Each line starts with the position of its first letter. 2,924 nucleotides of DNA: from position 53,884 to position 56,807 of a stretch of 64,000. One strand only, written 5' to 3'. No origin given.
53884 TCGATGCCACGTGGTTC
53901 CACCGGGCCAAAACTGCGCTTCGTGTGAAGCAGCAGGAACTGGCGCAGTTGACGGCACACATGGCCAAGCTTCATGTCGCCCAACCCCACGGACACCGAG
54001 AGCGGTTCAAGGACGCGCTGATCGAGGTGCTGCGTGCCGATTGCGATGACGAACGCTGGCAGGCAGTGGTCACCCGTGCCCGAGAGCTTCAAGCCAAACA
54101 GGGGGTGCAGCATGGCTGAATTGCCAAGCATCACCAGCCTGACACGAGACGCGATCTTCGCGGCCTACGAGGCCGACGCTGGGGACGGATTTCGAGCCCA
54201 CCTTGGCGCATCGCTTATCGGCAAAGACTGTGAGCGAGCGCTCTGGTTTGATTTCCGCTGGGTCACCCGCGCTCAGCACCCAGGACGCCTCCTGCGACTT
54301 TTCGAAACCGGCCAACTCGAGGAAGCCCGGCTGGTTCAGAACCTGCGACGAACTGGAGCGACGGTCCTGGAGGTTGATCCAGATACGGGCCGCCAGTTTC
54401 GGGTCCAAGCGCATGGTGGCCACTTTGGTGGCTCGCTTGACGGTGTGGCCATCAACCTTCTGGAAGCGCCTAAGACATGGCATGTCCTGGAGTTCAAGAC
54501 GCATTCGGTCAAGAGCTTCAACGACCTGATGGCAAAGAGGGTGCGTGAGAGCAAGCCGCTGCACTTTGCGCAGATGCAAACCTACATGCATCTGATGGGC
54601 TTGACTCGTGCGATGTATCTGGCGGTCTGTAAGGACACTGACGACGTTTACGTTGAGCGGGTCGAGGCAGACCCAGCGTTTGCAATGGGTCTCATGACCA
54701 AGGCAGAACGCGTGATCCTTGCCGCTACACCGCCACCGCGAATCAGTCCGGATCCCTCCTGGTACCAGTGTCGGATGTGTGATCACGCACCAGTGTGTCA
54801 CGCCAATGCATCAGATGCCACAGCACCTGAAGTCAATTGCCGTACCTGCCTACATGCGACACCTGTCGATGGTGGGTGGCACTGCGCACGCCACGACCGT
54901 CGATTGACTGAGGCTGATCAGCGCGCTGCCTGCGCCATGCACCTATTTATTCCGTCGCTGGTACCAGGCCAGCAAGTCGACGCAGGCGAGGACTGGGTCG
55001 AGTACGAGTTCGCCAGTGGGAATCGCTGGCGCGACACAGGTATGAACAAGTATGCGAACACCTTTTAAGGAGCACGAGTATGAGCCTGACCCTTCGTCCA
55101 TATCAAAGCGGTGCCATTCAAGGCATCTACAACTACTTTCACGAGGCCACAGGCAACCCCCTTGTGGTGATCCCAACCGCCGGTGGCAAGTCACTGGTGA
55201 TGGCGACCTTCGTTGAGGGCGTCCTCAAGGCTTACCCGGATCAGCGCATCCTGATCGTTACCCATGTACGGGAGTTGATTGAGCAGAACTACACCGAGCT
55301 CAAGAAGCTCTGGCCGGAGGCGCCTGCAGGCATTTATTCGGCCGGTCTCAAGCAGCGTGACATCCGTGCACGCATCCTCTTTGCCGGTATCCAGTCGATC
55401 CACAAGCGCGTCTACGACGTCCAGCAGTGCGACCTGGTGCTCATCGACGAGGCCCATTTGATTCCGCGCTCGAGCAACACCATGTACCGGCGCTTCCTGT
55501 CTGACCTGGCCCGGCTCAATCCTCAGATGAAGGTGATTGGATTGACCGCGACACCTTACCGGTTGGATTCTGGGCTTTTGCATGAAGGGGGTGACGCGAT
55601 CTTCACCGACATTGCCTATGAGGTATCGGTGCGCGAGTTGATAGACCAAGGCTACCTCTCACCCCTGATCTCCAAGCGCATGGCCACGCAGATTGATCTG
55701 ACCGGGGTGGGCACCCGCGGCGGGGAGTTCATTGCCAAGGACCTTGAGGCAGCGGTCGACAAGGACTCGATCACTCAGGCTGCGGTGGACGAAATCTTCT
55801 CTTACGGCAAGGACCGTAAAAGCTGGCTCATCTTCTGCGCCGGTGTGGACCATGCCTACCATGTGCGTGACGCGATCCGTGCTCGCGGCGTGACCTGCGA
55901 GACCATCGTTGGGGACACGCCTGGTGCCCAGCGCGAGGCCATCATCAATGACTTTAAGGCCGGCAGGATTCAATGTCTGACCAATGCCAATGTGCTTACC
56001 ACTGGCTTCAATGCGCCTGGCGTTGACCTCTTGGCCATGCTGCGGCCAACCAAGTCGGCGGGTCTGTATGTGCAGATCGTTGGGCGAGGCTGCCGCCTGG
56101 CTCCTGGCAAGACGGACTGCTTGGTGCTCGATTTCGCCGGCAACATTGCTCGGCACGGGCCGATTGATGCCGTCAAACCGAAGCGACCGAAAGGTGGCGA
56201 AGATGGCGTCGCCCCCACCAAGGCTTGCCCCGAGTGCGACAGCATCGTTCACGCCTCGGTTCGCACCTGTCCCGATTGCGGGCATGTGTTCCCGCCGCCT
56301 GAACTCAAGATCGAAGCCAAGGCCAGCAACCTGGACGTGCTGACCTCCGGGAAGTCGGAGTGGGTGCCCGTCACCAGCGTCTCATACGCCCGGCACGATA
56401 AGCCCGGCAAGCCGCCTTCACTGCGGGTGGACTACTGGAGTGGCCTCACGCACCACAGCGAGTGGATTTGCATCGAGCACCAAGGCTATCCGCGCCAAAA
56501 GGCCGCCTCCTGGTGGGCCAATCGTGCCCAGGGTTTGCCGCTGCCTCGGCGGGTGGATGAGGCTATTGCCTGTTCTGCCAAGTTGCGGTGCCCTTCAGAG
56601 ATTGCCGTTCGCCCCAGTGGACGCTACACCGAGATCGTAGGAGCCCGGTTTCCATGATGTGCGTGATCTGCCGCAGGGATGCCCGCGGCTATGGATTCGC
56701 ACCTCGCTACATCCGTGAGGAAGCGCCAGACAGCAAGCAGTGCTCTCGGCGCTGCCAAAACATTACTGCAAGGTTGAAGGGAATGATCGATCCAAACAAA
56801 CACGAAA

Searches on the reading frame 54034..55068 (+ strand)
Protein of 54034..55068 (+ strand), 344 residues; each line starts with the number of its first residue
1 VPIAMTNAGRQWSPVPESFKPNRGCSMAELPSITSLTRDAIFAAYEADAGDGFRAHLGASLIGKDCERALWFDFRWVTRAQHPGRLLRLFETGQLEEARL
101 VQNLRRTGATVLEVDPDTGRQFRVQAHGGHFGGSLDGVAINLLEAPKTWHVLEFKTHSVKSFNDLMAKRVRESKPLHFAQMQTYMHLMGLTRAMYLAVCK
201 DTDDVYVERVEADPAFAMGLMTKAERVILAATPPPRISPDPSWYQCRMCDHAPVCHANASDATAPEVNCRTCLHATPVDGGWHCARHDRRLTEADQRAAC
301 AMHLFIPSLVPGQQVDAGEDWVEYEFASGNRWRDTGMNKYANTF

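Call 42: search_protein_families(library=pfam, proteins=[window:54034-55068:+], max_evalue=0.01)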
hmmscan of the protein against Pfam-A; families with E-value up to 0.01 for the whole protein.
window:54034-55068:+ (344 aa): 1 family
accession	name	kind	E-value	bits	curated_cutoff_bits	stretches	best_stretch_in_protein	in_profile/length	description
PF12705.13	PDDEXK_1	-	4.7e-05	23.9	22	1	98-256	90-247/247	PD-(D/E)XK nuclease superfamily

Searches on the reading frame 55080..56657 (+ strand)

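Call 42: search_protein_families(library=pfam, proteins=[window:55080-56657:+], max_evalue=0.01)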
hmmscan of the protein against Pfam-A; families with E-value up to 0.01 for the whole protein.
window:55080-56657:+ (525 aa): 7 families
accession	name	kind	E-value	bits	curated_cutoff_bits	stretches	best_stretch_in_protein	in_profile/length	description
PF04851.21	ResIII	-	2.4e-21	76.8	22.5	1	3-161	2-164/164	Type III restriction enzyme, res subunit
PF00271.37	Helicase_C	-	3.9e-16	59.7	23.5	1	242-339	11-108/110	Helicase conserved C-terminal domain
PF00270.35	DEAD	-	1.1e-11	45.2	26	1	7-159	2-160/167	DEAD/DEAH box helicase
PF18766.7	SWI2_SNF2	-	7.5e-09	36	26.7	1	12-161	5-157/221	SWI2/SNF2 ATPase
PF10571.15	UPF0547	-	1e-08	35.6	29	1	381-406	1-26/26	Uncharacterised protein family UPF0547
PF13248.11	Zn_ribbon_3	-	2.6e-06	27.1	27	1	380-404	2-26/26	zinc-ribbon domain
PF12773.13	DZR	-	0.0014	19.2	27.3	1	380-401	24-45/45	Double zinc ribbon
